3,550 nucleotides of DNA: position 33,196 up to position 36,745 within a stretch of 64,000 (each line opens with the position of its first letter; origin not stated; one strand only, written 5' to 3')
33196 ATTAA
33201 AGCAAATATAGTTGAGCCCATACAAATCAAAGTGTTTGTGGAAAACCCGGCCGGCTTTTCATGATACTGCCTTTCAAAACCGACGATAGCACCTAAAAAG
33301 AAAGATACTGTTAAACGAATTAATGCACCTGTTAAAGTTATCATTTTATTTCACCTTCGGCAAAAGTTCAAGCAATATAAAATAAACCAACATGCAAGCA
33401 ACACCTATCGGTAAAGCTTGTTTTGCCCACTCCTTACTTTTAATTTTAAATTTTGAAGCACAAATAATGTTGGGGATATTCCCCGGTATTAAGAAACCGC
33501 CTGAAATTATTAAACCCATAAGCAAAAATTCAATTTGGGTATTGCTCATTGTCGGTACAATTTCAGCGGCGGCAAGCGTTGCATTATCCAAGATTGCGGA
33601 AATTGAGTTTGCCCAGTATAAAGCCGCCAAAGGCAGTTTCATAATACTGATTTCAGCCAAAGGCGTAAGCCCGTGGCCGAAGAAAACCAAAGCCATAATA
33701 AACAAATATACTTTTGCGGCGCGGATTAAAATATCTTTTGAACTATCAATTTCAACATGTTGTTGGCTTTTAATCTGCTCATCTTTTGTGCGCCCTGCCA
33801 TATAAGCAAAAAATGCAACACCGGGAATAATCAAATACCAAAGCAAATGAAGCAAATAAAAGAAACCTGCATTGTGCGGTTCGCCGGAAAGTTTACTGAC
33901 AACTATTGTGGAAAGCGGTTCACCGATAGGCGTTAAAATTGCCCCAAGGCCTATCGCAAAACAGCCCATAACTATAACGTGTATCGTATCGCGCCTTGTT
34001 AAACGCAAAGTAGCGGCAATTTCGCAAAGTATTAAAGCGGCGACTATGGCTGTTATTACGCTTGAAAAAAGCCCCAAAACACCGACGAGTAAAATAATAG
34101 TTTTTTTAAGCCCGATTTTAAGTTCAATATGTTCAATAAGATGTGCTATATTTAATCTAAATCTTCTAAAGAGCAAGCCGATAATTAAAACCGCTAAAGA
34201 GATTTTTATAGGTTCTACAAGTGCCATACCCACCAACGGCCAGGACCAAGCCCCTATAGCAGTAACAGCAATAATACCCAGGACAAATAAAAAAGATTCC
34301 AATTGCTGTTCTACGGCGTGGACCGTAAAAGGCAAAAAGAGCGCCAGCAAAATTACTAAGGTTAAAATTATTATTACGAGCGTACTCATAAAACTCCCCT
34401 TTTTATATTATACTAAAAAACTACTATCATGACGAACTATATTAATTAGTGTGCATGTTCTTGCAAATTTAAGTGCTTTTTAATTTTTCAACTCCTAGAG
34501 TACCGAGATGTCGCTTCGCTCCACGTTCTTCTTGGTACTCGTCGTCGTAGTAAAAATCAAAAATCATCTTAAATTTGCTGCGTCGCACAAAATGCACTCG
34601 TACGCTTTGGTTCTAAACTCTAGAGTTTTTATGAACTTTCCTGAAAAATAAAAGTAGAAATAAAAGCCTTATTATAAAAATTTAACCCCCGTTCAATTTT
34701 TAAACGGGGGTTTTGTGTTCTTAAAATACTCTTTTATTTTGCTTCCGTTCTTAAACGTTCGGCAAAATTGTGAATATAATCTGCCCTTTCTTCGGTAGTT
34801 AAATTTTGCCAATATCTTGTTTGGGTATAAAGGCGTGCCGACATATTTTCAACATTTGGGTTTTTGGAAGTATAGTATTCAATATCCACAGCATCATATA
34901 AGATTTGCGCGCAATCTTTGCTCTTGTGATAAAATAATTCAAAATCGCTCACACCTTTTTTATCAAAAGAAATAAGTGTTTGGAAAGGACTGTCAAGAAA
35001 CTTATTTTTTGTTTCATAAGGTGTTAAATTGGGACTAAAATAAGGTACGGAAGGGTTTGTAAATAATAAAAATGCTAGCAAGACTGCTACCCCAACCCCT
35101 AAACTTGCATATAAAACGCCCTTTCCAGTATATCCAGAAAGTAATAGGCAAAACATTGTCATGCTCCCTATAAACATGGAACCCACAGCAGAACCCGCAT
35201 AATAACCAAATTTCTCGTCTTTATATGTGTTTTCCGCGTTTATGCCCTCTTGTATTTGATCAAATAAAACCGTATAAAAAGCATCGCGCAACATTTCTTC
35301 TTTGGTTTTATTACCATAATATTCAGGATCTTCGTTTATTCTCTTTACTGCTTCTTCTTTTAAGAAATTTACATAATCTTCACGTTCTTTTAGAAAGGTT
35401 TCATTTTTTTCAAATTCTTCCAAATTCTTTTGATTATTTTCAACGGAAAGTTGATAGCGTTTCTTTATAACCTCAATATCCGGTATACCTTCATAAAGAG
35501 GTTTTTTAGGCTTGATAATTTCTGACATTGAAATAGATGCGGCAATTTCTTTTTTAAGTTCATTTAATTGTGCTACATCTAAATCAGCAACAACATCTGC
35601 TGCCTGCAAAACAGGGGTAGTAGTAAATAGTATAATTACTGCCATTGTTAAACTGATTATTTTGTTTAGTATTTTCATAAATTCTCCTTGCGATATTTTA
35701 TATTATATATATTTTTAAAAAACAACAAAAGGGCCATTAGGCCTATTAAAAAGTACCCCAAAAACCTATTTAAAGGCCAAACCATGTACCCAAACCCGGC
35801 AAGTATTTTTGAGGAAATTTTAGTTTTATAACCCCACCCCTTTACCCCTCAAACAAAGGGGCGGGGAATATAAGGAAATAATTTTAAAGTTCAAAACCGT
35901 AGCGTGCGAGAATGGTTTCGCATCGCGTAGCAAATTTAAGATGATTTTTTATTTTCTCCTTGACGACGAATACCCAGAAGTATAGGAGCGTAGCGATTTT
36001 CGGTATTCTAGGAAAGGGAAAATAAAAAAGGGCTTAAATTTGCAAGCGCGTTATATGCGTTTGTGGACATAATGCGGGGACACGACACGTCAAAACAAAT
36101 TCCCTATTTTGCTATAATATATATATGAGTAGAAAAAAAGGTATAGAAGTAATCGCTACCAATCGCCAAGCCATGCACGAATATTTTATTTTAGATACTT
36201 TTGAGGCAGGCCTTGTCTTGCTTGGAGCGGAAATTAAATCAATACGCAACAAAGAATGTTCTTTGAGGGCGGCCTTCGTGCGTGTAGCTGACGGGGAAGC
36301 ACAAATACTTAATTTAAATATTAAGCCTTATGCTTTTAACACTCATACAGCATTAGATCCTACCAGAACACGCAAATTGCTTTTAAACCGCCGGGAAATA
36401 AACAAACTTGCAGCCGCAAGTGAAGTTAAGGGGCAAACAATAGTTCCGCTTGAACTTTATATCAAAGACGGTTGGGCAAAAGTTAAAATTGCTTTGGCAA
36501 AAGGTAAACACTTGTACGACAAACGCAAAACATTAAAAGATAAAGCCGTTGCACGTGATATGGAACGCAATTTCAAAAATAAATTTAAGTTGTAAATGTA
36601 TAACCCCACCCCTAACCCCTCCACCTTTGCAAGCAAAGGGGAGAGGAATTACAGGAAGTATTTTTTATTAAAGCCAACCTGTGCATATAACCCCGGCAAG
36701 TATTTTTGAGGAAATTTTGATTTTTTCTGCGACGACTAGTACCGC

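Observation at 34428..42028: Second repeat family: 90-115-bp imperfect palindromes with a conserved core and three interchangeable arm types; five copies all co-oriented with the downstream gene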

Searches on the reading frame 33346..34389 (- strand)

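Call 46: search_protein_families(library=pfam, proteins=[window:33346-34389:-], max_evalue=0.00001)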
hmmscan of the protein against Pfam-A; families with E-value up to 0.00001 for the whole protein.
window:33346-34389:- (347 aa): 1 family
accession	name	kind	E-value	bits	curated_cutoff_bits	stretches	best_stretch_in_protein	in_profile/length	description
PF07854.18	DUF1646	-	6.8e-101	338.6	21.4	1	8-342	3-346/347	Protein of unknown function (DUF1646)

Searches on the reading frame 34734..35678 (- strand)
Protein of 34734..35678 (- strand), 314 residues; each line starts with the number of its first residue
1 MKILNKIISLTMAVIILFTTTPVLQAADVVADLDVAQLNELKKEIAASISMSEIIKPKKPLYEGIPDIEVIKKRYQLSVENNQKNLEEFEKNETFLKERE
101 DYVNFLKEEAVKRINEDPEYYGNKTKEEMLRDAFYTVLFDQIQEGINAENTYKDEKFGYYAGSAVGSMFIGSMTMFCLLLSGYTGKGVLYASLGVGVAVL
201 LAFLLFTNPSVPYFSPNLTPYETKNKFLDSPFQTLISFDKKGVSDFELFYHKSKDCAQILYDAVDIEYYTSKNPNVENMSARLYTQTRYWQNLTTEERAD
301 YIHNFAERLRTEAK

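Call 46: search_protein_families(library=pfam, proteins=[window:34734-35678:-], max_evalue=0.00001)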
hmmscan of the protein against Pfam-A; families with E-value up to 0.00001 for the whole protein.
window:34734-35678:- (314 aa): 0 families

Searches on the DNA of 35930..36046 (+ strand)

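Call 65: search_dna_similar(query=window:35930-36046:+, collection=plasmids, mode=distant, max_evalue=0.01, max_rows=8)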
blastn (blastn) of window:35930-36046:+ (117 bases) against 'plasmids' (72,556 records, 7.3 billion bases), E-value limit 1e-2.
No match.

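Call 66: search_dna_similar(query=window:35930-36046:+, collection=phages, mode=distant, max_evalue=0.01, max_rows=8)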
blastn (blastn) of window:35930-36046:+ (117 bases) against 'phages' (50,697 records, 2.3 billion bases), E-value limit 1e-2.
No match.

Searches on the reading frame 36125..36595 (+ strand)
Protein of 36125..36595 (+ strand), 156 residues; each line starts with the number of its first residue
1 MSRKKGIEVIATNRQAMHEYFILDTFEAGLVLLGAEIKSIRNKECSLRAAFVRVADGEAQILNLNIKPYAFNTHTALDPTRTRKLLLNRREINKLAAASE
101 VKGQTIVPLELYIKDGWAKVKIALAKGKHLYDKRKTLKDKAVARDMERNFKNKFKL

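Call 46: search_protein_families(library=pfam, proteins=[window:36125-36595:+], max_evalue=0.00001)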
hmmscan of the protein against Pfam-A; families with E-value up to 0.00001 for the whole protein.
window:36125-36595:+ (156 aa): 1 family
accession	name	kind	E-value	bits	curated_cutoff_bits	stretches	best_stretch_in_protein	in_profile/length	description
PF01668.23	SmpB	-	7.2e-55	185.3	27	1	10-152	1-143/143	SmpB protein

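Call 58: find_encoding_contigs(protein=window:36125-36595:+, flank=3000, max_places=10)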
Protein window:36125-36595:+ (156 aa): no gene with exactly this product is on record in the collection.

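Call 59: find_related_loci(query=window:36125-36595:+, collection=metagenome_contigs, flank=2500)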
Query window:36125-36595:+ (156 aa) in metagenome_contigs; peptide patterns used: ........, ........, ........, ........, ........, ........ (x = any residue, [..] = any of these).
324 stretches matched a pattern; 7 encode a relative of the query (tblastn E <= 1e-3); 7 distinct loci.
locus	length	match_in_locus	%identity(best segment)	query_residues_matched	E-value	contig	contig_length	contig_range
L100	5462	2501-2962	96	3-156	3e-99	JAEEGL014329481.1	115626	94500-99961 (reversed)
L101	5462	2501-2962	94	3-156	2e-97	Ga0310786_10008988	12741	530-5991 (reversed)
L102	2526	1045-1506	94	3-156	2e-100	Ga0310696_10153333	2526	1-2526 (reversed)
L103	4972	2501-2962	92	3-156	9e-97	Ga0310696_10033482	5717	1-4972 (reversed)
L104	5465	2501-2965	52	1-155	6e-51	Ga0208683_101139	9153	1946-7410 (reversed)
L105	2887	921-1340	44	10-149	1e-33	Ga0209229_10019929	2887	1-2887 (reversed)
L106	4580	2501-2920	45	10-149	4e-33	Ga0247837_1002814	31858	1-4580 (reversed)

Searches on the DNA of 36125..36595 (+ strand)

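Call 60: search_with_rna_model(model_id=R1, sources=[L100, L101, L102, L103, L104, L105, L106], max_evalue=1, filters=off)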
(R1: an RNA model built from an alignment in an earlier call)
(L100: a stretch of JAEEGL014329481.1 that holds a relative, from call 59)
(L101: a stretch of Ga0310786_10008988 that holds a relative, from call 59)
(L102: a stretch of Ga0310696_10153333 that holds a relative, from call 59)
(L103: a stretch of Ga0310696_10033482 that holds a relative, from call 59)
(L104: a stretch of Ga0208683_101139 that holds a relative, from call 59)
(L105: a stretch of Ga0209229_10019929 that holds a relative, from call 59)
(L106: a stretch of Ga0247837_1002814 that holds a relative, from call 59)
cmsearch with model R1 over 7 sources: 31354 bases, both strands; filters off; matches with E-value up to 1: 7.
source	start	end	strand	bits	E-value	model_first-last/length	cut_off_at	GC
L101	449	518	-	89.1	2.7e-25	1-71/71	no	0.43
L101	2351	2420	+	88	6e-25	1-71/71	no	0.44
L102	895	964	+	87.4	9.3e-25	1-71/71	no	0.44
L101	906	966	-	15.7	0.038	1-71/71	no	0.3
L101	449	518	+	11.8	0.68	1-71/71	no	0.43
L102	895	964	-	11.4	0.88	1-71/71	no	0.44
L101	2351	2420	-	11.4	0.88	1-71/71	no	0.44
